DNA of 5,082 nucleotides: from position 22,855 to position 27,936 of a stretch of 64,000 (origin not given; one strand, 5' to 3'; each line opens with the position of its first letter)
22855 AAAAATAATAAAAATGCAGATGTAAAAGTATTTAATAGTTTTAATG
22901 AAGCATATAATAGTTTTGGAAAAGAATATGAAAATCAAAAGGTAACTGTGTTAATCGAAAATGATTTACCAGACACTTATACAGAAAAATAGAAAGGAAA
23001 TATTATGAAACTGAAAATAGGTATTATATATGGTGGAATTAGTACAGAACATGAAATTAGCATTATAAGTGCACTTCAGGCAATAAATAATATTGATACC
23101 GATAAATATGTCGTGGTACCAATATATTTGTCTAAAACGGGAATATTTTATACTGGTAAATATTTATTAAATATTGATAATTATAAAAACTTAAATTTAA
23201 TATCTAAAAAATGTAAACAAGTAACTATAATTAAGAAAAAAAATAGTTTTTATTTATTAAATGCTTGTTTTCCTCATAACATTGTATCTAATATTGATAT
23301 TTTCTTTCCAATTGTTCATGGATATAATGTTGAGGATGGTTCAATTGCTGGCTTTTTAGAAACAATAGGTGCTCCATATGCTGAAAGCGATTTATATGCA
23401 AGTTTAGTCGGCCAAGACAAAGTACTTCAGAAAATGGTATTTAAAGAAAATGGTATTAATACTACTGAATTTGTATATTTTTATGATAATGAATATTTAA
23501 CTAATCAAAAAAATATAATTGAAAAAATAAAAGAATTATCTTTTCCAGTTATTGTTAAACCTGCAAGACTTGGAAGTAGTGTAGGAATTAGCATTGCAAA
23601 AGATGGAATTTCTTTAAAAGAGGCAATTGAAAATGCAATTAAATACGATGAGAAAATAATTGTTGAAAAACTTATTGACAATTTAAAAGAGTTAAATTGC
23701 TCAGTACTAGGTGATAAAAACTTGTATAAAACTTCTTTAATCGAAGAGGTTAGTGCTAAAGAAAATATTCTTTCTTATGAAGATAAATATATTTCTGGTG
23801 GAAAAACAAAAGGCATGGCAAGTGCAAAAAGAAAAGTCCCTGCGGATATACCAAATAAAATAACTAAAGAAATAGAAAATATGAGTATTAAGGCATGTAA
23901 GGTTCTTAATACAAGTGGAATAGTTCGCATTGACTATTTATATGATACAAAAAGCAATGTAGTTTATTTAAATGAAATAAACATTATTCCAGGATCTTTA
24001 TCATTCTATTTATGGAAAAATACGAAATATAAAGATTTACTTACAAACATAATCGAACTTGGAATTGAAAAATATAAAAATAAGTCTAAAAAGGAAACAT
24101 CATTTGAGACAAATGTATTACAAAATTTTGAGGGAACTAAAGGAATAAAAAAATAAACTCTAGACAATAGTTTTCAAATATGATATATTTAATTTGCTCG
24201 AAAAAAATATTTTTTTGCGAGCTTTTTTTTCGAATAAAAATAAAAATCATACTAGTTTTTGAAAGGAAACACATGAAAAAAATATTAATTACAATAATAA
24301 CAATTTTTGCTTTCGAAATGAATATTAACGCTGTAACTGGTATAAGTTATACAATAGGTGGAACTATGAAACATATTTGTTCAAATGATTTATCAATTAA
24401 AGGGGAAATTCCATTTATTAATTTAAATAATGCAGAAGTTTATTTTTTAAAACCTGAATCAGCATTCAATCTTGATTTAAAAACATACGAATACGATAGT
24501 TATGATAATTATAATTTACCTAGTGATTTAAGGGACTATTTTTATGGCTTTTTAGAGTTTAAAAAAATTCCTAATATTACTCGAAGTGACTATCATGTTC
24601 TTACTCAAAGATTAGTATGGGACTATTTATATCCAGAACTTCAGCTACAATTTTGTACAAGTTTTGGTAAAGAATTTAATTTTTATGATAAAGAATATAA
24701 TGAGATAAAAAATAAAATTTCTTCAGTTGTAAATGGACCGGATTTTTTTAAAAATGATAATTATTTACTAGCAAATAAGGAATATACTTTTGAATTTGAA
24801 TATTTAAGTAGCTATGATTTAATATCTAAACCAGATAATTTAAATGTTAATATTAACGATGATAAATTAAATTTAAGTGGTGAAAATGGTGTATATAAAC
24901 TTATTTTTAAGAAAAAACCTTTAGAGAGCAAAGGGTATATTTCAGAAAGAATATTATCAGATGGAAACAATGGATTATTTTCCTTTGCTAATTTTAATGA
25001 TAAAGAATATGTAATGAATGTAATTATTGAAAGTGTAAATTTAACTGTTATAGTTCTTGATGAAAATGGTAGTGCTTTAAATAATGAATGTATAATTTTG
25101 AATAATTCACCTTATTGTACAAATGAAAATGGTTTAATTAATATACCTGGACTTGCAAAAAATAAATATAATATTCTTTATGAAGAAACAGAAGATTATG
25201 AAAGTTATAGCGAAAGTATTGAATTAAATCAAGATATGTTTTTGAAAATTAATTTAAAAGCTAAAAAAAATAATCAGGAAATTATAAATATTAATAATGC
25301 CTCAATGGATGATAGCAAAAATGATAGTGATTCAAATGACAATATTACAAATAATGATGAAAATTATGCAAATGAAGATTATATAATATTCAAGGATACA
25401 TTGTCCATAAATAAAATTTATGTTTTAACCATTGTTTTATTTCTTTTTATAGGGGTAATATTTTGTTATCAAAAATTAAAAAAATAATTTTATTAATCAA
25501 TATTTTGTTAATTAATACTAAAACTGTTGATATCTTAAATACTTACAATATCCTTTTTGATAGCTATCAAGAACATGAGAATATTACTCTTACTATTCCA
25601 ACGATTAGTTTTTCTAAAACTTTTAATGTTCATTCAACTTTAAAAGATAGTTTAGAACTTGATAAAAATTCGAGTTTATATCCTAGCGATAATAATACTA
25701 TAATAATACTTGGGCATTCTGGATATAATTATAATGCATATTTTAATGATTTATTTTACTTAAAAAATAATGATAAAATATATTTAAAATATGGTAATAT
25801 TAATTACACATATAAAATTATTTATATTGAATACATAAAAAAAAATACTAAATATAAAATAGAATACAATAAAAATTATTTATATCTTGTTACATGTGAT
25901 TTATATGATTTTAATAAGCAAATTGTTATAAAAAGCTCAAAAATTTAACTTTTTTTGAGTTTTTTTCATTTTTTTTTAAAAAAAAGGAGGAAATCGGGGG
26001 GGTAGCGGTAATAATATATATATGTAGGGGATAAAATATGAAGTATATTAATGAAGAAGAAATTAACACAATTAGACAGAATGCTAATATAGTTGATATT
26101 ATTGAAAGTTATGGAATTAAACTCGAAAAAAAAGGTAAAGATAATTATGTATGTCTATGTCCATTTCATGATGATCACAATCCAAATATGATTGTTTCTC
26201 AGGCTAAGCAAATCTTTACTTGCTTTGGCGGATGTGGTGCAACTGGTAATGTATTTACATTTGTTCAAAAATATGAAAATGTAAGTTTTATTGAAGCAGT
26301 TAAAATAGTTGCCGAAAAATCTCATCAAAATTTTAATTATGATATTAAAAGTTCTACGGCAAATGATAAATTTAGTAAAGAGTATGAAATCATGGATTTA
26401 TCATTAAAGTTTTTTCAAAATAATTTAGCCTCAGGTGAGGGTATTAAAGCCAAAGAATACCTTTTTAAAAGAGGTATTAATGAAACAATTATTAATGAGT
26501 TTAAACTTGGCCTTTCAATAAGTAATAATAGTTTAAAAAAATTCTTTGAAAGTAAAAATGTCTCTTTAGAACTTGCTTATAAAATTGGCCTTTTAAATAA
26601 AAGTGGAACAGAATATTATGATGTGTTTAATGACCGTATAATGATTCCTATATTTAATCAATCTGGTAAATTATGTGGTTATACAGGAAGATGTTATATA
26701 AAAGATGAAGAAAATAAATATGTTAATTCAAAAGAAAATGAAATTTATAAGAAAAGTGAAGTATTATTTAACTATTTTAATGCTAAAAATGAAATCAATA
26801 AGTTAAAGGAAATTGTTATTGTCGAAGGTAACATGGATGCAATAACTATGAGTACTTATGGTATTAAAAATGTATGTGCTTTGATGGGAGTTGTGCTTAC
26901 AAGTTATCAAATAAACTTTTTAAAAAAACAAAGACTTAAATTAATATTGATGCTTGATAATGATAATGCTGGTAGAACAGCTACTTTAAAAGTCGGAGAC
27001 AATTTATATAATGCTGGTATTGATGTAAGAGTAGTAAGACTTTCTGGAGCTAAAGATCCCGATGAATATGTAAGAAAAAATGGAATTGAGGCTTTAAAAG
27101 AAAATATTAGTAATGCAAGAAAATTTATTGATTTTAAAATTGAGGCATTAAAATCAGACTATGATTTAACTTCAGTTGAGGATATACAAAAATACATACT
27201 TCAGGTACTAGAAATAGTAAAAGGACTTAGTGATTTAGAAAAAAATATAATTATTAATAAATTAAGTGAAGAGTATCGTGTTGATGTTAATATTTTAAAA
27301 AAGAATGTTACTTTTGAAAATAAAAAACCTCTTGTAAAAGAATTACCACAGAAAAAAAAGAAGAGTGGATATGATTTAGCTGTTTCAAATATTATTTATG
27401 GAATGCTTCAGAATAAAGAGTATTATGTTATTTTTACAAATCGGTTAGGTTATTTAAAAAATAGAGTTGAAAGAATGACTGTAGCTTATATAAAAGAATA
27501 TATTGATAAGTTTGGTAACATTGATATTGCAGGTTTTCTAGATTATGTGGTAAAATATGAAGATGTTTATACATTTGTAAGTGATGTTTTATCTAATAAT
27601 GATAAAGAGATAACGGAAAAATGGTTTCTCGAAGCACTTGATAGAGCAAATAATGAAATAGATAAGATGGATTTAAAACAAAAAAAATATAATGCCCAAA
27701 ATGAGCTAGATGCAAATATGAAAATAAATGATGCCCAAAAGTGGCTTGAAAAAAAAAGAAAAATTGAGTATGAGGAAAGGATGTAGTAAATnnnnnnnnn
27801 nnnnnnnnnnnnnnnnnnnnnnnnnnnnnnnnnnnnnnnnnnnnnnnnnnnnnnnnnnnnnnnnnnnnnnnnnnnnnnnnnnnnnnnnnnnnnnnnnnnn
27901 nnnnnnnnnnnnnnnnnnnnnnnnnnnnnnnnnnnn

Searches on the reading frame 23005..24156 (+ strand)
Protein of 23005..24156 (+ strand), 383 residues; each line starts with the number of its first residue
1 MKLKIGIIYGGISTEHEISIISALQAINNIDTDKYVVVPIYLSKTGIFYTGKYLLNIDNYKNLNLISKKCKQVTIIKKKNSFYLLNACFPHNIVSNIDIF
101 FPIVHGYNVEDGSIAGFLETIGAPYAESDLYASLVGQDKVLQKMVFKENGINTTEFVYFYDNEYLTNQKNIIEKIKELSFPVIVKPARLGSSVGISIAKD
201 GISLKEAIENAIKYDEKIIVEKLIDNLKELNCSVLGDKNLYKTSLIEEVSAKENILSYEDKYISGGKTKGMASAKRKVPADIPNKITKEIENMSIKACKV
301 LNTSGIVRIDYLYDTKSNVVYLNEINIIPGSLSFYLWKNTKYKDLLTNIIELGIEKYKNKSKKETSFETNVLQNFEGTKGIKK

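Call 57: search_protein_families(library=pfam, proteins=[window:23005-24156:+], max_evalue=0.00001)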
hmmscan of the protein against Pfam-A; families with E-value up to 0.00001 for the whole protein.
window:23005-24156:+ (383 aa): 4 families
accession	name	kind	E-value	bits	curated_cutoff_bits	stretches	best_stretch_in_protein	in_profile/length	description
PF07478.18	Dala_Dala_lig_C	-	3.3e-46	157.8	24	1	146-350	2-203/204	D-ala D-ala ligase C-terminus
PF01820.27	Dala_Dala_lig_N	-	8e-27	94.6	34.6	1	4-126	1-119/121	D-ala D-ala ligase N-terminus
PF02786.22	CPSase_L_D2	-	1.8e-10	41.2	19.8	1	166-326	25-177/211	Carbamoyl-phosphate synthase L chain, ATP binding domain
PF02222.28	ATP-grasp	-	1e-09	38.7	27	1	146-325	3-159/179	ATP-grasp domain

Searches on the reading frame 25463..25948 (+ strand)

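Call 57: search_protein_families(library=pfam, proteins=[window:25463-25948:+], max_evalue=0.00001)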
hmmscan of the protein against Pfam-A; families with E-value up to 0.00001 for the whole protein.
window:25463-25948:+ (161 aa): 1 family
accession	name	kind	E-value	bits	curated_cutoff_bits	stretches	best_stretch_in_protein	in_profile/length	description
PF04203.18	Sortase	-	3e-12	46.8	26.6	1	71-157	31-121/125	Sortase domain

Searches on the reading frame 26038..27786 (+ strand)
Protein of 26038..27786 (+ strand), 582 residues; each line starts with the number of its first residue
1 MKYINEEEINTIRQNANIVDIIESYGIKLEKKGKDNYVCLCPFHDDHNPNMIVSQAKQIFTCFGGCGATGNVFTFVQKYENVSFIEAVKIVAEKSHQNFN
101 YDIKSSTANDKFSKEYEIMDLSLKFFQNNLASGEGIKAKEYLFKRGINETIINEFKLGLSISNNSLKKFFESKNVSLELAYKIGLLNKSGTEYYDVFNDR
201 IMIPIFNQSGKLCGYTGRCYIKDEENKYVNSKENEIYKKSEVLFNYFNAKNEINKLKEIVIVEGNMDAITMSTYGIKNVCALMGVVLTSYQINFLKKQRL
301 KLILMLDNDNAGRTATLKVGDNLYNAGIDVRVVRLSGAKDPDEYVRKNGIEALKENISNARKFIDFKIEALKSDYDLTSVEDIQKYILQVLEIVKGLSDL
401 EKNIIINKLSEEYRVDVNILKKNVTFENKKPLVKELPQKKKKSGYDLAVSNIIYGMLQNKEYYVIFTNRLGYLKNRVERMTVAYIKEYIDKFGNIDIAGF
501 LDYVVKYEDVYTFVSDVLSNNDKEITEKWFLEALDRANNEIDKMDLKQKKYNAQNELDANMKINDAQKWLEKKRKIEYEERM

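Call 30: search_protein_families(library=pfam, proteins=[window:26038-27786:+], max_evalue=0.001)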
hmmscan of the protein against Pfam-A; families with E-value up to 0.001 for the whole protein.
window:26038-27786:+ (582 aa): 7 families
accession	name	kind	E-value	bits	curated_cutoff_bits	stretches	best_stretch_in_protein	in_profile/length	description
PF08275.17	DNAG_N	-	1.1e-32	113.2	26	1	125-250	1-128/128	DNA primase catalytic core, N-terminal domain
PF01807.25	Zn_ribbon_DnaG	-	2.4e-30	104.7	24.9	1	5-102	2-96/98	CHC2 zinc finger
PF13155.12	Toprim_2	-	7.5e-21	74.7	22.1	1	260-345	1-88/88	Toprim-like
PF13662.12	Toprim_4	-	2e-15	57.2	25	1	258-333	2-84/85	Toprim domain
PF01751.28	Toprim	-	2.9e-13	50.2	23.1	1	258-334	1-95/96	Toprim domain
PF10410.14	DnaB_bind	-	1.4e-08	35.3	20.6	1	364-417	1-55/56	DnaB-helicase binding domain of primase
PF13362.12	Toprim_3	-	1.4e-06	29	27.2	1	259-350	2-94/95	Toprim domain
